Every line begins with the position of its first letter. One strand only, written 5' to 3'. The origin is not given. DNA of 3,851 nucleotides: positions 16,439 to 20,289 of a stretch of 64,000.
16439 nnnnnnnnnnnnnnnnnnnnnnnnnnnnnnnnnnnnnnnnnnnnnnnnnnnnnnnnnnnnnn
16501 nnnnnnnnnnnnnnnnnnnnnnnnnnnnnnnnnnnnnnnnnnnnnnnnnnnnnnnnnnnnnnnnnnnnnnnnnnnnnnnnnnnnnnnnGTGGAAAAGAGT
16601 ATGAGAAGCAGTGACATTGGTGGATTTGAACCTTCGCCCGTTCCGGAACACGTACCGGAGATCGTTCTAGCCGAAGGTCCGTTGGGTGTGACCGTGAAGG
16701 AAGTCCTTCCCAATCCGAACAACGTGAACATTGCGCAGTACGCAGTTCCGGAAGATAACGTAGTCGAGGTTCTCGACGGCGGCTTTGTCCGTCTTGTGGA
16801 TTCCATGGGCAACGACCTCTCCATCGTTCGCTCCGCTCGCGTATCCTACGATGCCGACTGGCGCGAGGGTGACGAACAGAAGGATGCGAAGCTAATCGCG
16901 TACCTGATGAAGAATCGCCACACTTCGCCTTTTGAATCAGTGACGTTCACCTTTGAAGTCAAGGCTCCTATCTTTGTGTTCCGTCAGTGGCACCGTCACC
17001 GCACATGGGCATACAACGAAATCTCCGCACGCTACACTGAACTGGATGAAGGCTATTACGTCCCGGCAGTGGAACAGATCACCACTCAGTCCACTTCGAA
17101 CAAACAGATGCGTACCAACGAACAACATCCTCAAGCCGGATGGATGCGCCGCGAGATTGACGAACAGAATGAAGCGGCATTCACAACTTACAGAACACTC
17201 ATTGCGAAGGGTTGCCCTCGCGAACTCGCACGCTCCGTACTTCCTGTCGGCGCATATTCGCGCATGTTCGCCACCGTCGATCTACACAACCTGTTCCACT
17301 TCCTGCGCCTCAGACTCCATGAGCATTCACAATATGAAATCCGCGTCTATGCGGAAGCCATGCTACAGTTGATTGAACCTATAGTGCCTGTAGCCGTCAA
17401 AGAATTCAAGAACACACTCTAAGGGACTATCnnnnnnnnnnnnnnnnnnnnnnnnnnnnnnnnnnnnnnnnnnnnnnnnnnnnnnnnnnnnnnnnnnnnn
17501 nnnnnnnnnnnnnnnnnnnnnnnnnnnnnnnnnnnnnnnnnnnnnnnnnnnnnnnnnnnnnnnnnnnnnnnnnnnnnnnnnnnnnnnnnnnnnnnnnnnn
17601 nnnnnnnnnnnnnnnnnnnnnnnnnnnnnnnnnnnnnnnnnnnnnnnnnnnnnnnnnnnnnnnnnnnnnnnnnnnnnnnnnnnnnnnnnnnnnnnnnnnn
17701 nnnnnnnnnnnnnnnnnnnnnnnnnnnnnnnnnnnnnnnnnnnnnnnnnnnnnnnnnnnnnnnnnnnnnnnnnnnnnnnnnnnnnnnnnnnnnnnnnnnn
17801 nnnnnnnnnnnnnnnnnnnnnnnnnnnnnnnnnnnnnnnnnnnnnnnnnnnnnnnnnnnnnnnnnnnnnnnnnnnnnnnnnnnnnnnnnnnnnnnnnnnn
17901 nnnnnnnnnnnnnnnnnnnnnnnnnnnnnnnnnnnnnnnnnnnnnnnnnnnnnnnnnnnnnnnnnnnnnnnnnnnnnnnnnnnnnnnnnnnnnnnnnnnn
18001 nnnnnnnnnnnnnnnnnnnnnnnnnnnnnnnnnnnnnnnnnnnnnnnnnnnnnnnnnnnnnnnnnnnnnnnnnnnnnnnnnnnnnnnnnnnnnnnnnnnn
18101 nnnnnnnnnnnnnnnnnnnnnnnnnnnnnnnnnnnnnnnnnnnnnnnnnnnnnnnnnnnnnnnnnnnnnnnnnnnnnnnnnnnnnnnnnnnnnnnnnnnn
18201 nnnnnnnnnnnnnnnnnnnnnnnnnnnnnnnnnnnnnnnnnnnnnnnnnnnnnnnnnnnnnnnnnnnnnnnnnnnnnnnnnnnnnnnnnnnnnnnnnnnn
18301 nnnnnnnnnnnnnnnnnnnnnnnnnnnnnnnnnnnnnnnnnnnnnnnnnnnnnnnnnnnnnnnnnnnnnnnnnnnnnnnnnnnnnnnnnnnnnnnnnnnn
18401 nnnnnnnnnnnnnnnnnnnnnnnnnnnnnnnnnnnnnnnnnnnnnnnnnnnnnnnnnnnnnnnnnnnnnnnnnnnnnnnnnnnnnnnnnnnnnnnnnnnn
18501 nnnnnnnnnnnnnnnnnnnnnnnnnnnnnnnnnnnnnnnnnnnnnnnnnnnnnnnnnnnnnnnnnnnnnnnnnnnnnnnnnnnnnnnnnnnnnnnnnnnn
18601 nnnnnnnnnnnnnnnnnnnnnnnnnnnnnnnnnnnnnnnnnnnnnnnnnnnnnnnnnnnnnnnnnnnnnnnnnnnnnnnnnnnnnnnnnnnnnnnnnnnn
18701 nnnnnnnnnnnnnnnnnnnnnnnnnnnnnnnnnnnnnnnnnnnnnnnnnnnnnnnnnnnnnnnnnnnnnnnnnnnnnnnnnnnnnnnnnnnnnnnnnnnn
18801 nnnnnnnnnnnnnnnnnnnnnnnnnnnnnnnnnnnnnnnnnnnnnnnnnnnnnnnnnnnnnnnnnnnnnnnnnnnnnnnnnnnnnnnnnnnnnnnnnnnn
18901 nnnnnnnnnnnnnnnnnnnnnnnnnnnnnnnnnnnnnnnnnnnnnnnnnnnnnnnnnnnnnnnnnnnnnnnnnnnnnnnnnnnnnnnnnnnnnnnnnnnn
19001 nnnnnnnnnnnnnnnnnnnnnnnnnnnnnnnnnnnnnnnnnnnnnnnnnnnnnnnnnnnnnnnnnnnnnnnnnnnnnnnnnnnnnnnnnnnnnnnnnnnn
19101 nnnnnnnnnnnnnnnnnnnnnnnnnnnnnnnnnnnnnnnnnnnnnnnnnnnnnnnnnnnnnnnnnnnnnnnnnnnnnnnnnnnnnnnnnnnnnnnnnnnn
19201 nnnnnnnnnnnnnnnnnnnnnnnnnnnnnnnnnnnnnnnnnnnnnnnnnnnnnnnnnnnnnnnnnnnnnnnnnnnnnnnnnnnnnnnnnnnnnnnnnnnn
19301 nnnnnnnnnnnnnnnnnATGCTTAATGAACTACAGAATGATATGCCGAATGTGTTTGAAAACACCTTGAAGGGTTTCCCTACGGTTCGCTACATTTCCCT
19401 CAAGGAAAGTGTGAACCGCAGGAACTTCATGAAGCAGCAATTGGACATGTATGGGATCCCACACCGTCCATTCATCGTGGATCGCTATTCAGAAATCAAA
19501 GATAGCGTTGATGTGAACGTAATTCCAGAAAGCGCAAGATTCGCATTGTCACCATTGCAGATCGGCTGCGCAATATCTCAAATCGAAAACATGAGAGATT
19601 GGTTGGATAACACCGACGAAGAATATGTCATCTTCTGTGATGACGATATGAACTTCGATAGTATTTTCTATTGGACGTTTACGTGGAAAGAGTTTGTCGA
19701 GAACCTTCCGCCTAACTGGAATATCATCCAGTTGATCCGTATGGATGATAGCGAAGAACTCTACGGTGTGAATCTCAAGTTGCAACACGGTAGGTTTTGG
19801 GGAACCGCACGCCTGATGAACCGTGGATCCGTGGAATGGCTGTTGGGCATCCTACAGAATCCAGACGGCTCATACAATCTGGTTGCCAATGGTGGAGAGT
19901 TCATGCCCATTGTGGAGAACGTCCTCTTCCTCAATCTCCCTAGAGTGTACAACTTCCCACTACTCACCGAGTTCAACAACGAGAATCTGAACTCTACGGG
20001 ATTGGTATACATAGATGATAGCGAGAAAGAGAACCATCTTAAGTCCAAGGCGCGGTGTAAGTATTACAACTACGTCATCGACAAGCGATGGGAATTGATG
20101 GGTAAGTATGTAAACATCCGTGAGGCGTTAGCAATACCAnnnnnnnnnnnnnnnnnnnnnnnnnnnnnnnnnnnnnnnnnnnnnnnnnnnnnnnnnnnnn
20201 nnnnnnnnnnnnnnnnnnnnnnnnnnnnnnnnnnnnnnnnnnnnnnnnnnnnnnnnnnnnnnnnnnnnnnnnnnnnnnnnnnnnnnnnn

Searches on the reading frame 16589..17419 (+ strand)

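Call 17: search_protein_families(library=pfam, proteins=[window:16589-17419:+], max_evalue=0.01)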
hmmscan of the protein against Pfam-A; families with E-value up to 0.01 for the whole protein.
window:16589-17419:+ (277 aa): 1 family
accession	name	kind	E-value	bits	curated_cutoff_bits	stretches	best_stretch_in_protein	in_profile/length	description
PF02511.20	Thy1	-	1e-53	182.4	24.8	1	68-268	1-191/191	Thymidylate synthase complementing protein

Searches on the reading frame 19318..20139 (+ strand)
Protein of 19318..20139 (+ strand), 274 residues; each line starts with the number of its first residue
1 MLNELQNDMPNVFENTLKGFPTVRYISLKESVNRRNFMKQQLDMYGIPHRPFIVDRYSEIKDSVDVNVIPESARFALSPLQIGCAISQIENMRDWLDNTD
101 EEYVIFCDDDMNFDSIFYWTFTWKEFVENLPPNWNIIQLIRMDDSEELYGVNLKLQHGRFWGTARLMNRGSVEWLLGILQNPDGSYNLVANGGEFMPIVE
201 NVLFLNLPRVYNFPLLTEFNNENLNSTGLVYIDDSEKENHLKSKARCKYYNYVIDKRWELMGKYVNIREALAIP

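Call 17: search_protein_families(library=pfam, proteins=[window:19318-20139:+], max_evalue=0.01)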
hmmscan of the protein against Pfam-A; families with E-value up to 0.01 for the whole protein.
window:19318-20139:+ (274 aa): 1 family
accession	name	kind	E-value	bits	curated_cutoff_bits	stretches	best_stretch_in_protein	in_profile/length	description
PF01755.23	Glyco_transf_25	-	8.8e-05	22.9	24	1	26-117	7-102/199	Glycosyltransferase family 25 (LPS biosynthesis protein)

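Call 34: search_protein_families(library=ncbifam, proteins=[window:19318-20139:+], max_evalue=0.001)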
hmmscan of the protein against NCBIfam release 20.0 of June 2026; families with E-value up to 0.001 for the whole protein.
window:19318-20139:+ (274 aa): 0 families

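Call 58: search_protein_families(library=phrogs, proteins=[window:19318-20139:+], max_evalue=0.001)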
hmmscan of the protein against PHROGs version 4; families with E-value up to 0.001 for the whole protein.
window:19318-20139:+ (274 aa): 1 family
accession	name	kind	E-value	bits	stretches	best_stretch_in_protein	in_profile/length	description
phrog_2835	-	moron, auxiliary metabolic gene and host takeover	2.4e-26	93.7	1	16-152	12-147/280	glucosyltransferase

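Call 61: find_related_loci(query=window:19318-20139:+, collection=viral_contigs, flank=10000)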
Query window:19318-20139:+ (274 aa) in viral_contigs; peptide patterns used: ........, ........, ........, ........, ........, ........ (x = any residue, [..] = any of these).
4 stretches matched a pattern, but none encodes a relative of the query by tblastn (E <= 1e-3).

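Call 71: search_solved_structures(query=window:19318-20139:+, max_evalue=1)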
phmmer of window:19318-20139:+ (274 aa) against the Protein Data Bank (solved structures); distinct sequences matched with E-value up to 1: 0.
